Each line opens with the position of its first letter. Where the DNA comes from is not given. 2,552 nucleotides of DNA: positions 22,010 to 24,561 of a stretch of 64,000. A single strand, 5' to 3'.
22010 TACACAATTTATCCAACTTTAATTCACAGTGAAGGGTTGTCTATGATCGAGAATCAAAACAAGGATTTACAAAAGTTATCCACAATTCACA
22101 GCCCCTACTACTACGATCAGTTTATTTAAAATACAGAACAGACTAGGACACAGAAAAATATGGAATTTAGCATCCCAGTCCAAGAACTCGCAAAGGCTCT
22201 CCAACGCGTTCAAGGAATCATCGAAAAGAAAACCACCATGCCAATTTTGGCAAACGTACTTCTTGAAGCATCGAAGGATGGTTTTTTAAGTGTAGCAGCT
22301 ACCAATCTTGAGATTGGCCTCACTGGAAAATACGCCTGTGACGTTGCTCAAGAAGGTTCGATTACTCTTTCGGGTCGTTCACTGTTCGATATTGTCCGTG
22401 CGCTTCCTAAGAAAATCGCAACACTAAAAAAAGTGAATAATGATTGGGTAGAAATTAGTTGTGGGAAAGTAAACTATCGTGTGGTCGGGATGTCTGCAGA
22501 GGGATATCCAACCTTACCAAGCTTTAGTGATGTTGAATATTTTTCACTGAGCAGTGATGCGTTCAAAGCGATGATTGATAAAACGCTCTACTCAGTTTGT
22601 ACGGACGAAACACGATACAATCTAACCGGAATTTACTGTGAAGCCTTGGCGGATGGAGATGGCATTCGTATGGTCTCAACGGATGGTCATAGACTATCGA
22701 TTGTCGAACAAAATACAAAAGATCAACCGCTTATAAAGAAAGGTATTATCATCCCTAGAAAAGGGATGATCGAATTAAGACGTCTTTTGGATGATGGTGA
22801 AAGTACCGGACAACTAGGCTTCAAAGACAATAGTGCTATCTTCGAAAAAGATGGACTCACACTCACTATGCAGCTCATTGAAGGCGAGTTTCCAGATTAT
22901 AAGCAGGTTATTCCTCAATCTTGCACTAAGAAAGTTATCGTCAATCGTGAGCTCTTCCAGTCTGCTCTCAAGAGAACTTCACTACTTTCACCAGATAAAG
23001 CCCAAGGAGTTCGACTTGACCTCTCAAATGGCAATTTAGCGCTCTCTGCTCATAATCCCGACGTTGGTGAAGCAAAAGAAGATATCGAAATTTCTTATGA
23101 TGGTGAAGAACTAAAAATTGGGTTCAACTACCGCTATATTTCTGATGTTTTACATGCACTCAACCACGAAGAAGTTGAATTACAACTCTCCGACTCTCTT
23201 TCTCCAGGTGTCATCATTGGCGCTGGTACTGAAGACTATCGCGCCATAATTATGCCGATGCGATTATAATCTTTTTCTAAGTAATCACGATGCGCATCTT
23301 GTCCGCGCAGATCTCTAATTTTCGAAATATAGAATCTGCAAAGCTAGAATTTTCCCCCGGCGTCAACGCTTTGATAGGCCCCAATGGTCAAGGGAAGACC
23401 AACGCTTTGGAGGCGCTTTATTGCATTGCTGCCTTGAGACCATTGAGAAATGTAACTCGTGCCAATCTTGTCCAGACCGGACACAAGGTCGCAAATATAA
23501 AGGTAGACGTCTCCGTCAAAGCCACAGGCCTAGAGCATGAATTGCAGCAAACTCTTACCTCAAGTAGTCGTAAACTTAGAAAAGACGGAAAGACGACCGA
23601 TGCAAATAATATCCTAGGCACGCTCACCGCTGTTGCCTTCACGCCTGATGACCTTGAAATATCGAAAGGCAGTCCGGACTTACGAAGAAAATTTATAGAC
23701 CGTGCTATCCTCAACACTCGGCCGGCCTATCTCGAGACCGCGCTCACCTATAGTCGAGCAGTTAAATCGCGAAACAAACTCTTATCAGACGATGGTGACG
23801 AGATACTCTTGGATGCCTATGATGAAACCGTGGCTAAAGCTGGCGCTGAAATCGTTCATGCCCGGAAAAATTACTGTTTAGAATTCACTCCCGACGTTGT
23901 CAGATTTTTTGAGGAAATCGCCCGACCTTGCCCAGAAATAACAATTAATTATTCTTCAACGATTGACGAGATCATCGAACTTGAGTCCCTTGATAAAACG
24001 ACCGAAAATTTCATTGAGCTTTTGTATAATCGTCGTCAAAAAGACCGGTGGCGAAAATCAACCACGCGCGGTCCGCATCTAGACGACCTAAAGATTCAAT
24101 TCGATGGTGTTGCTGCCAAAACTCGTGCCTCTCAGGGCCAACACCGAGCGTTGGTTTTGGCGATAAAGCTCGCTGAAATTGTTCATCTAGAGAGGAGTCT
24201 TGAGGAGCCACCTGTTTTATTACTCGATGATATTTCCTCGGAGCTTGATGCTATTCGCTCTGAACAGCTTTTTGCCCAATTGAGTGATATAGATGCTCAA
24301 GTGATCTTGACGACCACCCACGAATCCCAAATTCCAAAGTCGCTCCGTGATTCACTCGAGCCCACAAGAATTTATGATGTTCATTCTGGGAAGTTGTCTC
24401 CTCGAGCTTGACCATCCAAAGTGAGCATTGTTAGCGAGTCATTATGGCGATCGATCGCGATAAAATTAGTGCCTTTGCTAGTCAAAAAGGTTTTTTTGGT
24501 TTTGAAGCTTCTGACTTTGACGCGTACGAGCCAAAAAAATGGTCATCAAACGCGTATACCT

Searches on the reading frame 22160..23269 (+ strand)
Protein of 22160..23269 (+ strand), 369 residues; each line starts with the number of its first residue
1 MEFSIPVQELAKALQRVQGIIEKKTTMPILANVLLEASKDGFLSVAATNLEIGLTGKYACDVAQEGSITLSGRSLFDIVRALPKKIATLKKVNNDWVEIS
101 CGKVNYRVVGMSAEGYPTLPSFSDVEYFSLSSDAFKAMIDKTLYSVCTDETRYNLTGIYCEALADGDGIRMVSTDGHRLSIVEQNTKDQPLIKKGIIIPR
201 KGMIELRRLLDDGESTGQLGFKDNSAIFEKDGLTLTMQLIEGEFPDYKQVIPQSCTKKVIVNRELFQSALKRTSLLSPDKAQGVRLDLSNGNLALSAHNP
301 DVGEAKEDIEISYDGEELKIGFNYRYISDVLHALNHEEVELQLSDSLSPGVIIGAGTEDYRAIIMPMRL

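Call 9: search_protein_families(library=pfam, proteins=[window:22160-23269:+])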
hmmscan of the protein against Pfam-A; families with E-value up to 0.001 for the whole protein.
window:22160-23269:+ (369 aa): 3 families
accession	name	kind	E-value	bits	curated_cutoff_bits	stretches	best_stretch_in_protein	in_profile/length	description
PF02768.20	DNA_pol3_beta_3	-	2.5e-35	121.4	27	1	248-368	1-121/121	DNA polymerase III beta subunit, C-terminal domain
PF00712.24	DNA_pol3_beta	-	2.8e-31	108.6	24.4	1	1-120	1-120/120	DNA polymerase III beta subunit, N-terminal domain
PF02767.21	DNA_pol3_beta_2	-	6.8e-28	97.7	27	1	130-246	2-116/116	DNA polymerase III beta subunit, central domain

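Call 15: find_encoding_contigs(protein=window:22160-23269:+, flank=10000, max_places=4)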
Protein window:22160-23269:+ (369 aa): no gene with exactly this product is on record in the collection.

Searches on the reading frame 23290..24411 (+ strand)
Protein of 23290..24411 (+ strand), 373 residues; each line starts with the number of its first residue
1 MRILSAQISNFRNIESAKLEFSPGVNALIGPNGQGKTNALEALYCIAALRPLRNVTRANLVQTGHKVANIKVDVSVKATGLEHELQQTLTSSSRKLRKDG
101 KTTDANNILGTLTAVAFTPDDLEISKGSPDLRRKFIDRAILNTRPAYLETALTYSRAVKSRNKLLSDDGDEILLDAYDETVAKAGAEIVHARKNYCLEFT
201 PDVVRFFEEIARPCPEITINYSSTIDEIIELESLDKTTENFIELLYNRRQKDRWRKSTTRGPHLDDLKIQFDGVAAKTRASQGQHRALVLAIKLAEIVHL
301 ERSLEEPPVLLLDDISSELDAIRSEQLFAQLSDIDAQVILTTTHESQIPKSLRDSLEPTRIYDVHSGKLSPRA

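Call 9: search_protein_families(library=pfam, proteins=[window:23290-24411:+])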
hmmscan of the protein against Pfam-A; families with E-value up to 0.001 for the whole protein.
window:23290-24411:+ (373 aa): 4 families
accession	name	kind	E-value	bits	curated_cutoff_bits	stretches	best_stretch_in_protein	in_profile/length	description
PF02463.25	SMC_N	-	1.7e-20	73.9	40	1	7-350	6-204/220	RecF/RecN/SMC N terminal domain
PF13175.12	AAA_15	-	2e-11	44.6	32.1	1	1-146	1-92/374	AAA ATPase domain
PF13476.12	AAA_23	-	4.8e-10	40.8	27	1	7-109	3-110/201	AAA domain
PF13304.12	AAA_21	-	9.2e-08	32.9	27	1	25-342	1-297/304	AAA domain, putative AbiEii toxin, Type IV TA system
